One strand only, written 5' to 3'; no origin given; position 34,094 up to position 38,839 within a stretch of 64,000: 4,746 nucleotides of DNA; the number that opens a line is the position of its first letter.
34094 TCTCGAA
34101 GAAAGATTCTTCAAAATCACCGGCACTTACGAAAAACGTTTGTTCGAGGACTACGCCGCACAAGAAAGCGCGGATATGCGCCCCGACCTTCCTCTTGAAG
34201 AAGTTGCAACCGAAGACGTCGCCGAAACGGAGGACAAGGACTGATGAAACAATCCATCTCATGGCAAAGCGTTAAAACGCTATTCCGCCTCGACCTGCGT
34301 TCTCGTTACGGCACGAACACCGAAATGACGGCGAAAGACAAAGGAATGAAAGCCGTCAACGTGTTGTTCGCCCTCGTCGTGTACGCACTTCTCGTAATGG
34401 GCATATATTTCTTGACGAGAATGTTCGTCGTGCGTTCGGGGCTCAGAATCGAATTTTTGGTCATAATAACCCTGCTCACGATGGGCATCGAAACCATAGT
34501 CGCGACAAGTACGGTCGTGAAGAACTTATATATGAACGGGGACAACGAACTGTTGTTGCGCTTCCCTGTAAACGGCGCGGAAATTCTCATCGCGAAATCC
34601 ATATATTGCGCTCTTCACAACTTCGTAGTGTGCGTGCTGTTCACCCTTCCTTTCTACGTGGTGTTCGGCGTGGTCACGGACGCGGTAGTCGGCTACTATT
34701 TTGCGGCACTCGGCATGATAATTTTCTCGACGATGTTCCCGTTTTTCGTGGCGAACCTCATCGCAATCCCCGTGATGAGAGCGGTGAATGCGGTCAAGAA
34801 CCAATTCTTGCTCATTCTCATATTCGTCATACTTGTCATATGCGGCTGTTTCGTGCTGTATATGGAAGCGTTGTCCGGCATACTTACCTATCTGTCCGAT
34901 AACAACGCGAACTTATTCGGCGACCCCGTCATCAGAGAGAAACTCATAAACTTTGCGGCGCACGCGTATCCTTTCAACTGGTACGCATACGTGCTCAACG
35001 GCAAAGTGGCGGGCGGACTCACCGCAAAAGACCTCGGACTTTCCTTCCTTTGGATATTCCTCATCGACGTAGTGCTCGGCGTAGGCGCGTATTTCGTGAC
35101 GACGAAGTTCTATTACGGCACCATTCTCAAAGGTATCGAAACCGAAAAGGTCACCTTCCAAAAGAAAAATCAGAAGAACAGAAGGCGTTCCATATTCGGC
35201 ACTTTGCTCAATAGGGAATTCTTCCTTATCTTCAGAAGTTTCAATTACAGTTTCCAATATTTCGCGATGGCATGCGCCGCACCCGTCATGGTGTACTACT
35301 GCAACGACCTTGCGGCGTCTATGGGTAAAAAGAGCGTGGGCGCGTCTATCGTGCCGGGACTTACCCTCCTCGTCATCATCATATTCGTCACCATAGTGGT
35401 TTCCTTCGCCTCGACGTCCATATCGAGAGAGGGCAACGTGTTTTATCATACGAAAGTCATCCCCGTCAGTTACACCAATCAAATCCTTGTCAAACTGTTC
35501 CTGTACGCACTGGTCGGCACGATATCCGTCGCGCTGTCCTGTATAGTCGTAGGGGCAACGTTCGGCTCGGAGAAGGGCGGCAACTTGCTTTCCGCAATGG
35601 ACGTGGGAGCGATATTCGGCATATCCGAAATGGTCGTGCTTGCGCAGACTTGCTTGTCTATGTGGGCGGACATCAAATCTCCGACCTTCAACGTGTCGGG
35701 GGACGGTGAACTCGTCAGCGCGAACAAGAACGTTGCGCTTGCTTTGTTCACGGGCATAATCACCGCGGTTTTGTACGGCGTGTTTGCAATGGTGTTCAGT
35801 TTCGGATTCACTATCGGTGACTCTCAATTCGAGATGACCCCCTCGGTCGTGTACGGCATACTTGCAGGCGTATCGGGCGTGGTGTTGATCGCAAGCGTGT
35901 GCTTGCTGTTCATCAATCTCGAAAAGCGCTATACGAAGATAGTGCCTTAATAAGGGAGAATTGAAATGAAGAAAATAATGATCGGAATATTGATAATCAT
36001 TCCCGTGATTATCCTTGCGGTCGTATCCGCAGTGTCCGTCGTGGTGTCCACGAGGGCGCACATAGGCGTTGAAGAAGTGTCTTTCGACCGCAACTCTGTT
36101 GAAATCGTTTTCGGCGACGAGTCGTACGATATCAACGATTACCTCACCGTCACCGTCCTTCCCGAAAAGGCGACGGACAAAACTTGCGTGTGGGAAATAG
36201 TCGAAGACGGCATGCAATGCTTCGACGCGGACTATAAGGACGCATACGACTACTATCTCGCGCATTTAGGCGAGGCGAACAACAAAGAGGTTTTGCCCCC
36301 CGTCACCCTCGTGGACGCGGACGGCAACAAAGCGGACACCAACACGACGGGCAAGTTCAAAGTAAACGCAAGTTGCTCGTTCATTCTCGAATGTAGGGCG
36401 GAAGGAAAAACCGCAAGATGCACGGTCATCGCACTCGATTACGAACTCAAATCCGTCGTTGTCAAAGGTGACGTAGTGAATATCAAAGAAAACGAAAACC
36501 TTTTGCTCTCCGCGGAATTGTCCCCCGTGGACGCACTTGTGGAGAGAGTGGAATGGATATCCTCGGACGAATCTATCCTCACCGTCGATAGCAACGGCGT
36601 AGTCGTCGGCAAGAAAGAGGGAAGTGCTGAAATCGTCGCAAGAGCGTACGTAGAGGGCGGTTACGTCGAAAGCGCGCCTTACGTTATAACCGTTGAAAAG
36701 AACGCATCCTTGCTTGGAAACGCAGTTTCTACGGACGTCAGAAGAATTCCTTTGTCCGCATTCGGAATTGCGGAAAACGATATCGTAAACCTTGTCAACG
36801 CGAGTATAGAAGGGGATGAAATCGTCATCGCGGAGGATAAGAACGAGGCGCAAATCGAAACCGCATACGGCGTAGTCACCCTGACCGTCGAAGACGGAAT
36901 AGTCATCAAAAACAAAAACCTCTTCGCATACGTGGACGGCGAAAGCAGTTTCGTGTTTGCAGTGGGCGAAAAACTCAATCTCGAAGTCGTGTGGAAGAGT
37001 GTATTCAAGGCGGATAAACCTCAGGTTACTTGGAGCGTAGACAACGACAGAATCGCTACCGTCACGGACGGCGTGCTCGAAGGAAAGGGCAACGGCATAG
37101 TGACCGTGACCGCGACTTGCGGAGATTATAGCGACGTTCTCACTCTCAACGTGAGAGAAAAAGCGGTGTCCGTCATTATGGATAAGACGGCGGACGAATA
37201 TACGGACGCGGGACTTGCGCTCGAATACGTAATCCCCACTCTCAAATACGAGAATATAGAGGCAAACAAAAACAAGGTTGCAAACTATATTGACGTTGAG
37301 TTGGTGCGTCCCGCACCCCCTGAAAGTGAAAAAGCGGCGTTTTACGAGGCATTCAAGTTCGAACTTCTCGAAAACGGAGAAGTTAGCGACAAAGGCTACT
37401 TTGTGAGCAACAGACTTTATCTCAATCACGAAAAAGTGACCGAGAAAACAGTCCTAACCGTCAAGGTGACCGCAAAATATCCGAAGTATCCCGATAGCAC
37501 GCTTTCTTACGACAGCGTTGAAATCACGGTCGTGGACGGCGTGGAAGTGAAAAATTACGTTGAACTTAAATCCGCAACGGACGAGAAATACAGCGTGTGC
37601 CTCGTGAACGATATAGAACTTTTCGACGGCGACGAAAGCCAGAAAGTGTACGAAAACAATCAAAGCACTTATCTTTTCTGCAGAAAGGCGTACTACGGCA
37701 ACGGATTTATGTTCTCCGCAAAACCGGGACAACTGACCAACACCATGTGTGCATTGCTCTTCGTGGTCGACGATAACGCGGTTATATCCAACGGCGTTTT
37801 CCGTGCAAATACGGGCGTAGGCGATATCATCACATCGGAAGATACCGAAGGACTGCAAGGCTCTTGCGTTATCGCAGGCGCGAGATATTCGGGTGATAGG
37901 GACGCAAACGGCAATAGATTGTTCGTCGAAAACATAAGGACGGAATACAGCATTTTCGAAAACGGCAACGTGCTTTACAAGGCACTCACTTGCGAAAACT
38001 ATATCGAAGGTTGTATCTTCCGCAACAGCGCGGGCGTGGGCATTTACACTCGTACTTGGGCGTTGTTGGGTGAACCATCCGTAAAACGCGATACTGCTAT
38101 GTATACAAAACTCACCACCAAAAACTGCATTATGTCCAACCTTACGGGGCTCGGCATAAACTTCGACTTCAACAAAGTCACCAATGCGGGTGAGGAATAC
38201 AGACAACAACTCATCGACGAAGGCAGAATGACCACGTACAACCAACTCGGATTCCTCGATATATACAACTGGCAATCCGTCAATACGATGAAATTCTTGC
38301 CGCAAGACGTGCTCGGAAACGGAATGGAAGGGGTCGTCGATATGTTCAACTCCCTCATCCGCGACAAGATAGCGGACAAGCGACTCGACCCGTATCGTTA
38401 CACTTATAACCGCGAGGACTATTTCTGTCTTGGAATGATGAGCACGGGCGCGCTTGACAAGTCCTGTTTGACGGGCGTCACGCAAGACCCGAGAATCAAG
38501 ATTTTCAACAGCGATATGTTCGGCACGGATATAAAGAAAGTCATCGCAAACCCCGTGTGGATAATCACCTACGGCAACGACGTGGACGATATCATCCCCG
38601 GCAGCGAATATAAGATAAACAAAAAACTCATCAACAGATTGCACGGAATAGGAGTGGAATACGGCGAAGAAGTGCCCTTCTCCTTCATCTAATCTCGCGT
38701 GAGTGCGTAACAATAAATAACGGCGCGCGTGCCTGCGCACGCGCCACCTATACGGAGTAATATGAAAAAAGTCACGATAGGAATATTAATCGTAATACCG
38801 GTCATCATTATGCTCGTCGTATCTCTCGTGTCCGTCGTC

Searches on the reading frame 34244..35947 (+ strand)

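Call 85: search_protein_families(library=pfam, proteins=[window:34244-35947:+], max_evalue=0.00001)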
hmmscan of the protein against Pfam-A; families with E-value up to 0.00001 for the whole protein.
window:34244-35947:+ (568 aa): 1 family
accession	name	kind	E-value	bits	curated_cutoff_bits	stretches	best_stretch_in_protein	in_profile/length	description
PF16949.11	ABC_tran_2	-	3e-08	33.4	25.7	1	38-436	16-417/542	Putative ATP-binding cassette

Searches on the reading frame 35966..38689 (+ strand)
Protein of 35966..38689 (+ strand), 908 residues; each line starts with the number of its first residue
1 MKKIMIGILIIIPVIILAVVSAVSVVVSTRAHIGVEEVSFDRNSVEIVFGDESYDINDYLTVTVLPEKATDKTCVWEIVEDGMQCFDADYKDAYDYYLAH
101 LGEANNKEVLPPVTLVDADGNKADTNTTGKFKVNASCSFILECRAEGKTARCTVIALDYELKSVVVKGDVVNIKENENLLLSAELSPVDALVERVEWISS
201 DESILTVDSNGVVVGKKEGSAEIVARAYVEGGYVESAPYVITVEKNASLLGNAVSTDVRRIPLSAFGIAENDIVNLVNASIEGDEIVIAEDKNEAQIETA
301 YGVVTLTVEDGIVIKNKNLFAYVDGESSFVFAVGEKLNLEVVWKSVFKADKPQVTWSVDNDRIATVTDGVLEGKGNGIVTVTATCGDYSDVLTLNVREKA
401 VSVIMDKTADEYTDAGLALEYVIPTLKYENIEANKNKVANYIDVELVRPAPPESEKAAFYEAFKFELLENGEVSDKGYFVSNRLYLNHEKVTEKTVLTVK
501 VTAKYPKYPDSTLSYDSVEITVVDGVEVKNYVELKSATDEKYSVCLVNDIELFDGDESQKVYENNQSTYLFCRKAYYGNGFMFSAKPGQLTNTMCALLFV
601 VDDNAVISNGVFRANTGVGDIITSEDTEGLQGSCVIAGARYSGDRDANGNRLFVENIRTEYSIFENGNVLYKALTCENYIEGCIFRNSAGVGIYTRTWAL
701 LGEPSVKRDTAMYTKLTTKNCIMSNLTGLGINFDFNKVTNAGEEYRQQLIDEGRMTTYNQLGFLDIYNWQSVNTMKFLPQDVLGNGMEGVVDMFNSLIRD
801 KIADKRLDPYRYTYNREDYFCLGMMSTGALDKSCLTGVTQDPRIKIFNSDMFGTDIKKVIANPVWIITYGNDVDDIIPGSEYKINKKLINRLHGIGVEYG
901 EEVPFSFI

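Call 85: search_protein_families(library=pfam, proteins=[window:35966-38689:+], max_evalue=0.00001)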
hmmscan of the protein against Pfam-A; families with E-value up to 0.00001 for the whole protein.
window:35966-38689:+ (908 aa): 1 family
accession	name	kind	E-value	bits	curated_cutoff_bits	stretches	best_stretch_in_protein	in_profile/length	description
PF02368.24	Big_2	-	9.4e-14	51.6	22.8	1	162-225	3-66/79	Bacterial Ig-like domain (group 2)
